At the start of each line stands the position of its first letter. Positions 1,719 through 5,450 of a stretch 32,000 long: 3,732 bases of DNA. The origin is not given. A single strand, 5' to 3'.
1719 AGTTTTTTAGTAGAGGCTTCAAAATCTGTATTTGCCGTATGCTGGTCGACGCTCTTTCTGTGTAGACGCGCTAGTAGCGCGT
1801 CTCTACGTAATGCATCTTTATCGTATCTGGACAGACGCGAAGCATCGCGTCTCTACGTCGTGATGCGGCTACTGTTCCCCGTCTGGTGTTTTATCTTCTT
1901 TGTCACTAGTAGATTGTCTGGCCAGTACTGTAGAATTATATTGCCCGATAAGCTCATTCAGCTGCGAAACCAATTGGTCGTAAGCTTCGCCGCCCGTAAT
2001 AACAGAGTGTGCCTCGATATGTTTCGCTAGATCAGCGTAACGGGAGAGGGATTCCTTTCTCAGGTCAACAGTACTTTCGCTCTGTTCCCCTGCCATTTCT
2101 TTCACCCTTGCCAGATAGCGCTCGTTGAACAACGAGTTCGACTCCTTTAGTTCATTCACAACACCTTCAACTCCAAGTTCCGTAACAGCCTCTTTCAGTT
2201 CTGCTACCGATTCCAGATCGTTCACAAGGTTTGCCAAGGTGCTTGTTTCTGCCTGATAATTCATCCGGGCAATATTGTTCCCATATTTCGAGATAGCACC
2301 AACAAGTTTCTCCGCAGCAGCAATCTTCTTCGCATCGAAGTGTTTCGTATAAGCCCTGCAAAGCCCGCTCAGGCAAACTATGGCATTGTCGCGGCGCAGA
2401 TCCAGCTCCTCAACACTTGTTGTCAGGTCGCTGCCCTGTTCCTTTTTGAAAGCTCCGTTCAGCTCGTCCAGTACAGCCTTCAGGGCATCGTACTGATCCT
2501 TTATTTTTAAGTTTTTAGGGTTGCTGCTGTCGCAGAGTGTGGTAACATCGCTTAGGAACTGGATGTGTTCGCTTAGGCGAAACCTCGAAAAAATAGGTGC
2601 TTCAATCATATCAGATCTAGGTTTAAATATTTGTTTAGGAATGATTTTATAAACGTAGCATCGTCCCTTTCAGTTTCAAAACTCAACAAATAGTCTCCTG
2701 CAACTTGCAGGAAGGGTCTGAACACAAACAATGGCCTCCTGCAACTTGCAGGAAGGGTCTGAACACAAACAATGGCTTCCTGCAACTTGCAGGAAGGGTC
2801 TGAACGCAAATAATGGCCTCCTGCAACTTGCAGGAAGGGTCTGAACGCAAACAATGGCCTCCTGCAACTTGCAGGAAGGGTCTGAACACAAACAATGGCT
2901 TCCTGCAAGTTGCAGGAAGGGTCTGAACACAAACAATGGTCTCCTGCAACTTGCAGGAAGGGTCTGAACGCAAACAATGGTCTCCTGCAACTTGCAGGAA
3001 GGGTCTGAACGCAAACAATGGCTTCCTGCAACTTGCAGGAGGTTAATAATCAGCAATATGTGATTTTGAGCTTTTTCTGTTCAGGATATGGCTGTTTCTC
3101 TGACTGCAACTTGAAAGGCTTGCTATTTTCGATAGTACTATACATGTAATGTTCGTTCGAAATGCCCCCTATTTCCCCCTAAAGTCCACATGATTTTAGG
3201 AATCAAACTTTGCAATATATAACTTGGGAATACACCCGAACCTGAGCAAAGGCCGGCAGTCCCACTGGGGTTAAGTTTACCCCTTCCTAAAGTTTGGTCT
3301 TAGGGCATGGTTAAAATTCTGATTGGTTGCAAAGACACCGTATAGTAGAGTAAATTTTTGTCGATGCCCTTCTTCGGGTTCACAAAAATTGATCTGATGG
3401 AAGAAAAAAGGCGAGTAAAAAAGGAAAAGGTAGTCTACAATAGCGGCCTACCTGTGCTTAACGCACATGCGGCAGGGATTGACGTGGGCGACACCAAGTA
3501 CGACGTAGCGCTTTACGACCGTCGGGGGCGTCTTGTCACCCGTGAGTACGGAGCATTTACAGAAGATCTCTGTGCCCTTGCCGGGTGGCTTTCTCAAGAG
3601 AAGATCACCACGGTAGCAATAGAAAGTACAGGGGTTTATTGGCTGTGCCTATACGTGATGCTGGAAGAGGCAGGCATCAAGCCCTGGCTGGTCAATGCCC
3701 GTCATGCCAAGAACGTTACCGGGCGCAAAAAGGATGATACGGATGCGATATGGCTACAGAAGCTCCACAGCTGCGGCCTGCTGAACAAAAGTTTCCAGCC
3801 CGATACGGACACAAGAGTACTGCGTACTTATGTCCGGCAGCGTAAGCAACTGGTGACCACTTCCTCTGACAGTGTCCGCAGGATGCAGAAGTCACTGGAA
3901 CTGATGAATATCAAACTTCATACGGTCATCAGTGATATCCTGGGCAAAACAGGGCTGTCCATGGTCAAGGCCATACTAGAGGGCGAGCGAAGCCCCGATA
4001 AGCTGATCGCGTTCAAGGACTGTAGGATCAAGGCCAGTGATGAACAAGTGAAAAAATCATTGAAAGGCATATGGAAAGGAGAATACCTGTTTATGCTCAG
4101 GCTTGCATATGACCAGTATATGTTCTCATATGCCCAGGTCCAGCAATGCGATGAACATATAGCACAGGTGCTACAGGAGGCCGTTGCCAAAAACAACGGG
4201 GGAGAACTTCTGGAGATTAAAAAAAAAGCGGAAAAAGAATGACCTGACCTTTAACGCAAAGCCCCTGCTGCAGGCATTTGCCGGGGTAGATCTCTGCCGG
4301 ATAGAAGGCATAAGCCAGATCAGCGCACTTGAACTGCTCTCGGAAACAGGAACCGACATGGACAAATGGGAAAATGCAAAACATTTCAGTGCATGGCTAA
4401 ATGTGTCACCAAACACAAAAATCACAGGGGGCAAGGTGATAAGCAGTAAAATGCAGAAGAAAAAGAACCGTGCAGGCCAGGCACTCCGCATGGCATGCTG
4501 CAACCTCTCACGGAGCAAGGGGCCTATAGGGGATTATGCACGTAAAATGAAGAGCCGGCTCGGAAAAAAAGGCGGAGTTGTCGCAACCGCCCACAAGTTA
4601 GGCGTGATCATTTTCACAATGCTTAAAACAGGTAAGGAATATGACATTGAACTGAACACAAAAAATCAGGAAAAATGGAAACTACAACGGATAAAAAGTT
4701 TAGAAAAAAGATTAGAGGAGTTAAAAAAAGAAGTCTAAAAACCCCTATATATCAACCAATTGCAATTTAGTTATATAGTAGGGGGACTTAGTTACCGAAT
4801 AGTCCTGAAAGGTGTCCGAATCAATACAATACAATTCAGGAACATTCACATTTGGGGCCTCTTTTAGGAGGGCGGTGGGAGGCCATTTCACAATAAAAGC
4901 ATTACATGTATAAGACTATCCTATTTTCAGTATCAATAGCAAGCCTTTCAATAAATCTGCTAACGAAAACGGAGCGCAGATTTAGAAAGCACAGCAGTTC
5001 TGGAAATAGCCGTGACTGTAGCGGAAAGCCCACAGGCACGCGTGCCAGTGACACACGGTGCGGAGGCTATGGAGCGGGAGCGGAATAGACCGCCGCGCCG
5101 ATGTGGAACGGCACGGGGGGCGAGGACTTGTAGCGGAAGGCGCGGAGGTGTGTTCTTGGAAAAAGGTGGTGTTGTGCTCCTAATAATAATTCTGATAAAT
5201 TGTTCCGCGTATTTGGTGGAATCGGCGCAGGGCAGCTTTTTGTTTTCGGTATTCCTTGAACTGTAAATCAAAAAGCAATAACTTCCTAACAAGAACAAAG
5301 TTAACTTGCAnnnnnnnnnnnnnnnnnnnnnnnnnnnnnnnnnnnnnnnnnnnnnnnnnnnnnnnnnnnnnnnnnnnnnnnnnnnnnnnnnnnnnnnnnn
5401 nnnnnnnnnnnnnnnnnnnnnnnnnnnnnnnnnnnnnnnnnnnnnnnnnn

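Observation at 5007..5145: R2: a five-copy dispersed ~150-270-nt element with compensatory base changes, a tetraloop swap and strict co-orientation with flanking genes (candidate structured RNA)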

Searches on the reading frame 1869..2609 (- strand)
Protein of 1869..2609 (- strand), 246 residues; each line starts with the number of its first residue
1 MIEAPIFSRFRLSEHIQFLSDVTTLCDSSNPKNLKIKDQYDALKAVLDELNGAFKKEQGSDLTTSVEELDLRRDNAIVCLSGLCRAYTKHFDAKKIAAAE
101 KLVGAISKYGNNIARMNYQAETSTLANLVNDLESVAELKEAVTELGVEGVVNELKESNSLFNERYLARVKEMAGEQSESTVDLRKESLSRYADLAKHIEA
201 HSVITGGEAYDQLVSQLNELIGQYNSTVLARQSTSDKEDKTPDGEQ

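Call 20: search_protein_families(library=pfam, proteins=[window:1869-2609:-])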
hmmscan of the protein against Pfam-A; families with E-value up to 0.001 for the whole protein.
window:1869-2609:- (246 aa): 1 family
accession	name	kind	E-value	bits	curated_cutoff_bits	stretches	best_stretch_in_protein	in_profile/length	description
PF19775.4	DUF6261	-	2.9e-36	125.2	27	1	63-218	1-154/154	Family of unknown function (DUF6261)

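Call 54: find_encoding_contigs(protein=window:1869-2609:-, flank=10000, max_places=3)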
Protein window:1869-2609:- (246 aa): no gene with exactly this product is on record in the collection.

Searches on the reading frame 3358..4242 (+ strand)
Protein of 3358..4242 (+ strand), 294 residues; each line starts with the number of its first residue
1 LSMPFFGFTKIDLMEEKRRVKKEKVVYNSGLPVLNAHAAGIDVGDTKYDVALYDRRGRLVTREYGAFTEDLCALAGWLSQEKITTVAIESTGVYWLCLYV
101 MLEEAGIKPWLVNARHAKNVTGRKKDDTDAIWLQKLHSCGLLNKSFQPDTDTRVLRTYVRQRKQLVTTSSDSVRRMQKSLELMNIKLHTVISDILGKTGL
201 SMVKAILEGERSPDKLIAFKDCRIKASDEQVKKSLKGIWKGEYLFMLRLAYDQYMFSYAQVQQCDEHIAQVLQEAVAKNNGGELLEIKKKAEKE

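Call 20: search_protein_families(library=pfam, proteins=[window:3358-4242:+])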
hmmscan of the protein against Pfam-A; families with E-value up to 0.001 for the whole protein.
window:3358-4242:+ (294 aa): 1 family
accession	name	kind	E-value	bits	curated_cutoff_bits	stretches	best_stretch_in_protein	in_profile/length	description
PF01548.23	DEDD_Tnp_IS110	-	5.5e-22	78.6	29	1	39-183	1-153/155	Transposase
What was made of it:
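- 3131..4920 (+): IS110-family-like insertion sequence that interrupts the hairpin upstream of copy A. It is not part of the repeat, but it shows that A's composite unit is older than the IS. Pfam DEDD_Tnp_IS110 and Transposase_20 on frameshifted ORFs (call 20).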

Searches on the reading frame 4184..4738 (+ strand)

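Call 20: search_protein_families(library=pfam, proteins=[window:4184-4738:+])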
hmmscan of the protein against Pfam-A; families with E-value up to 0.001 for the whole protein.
window:4184-4738:+ (184 aa): 1 family
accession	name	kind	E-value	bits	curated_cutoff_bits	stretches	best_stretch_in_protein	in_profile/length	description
PF02371.22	Transposase_20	-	3.8e-10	40.5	21.3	1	37-104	4-71/87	Transposase IS116/IS110/IS902 family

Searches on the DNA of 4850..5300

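Call 14: search_rna_families(source=window, start=4850, end=5300, threshold=evalue, max_evalue=10, show_alignments=3)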
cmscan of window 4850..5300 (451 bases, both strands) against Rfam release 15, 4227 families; matches with E-value up to 10: 1.
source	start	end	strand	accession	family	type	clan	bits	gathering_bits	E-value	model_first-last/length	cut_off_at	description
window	5004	5151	+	RF01705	Flavo-1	Gene; sRNA;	-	25.1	42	0.0041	1-76/76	no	Flavo-1 RNA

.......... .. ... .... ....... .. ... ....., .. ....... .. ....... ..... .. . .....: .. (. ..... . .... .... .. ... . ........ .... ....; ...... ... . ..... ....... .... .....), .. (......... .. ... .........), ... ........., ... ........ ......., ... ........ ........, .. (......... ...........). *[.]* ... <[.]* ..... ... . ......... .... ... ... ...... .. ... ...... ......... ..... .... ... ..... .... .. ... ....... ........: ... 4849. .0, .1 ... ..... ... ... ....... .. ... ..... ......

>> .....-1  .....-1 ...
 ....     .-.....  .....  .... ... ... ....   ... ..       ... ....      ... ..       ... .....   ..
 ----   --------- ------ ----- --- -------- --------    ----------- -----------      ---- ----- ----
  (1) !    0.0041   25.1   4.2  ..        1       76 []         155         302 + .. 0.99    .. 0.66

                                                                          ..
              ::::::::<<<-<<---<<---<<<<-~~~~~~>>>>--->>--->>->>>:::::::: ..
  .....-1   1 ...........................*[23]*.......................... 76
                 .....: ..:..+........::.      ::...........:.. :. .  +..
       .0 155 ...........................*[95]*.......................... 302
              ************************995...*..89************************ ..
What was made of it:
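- Rfam type is "Gene; sRNA" (call 14).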
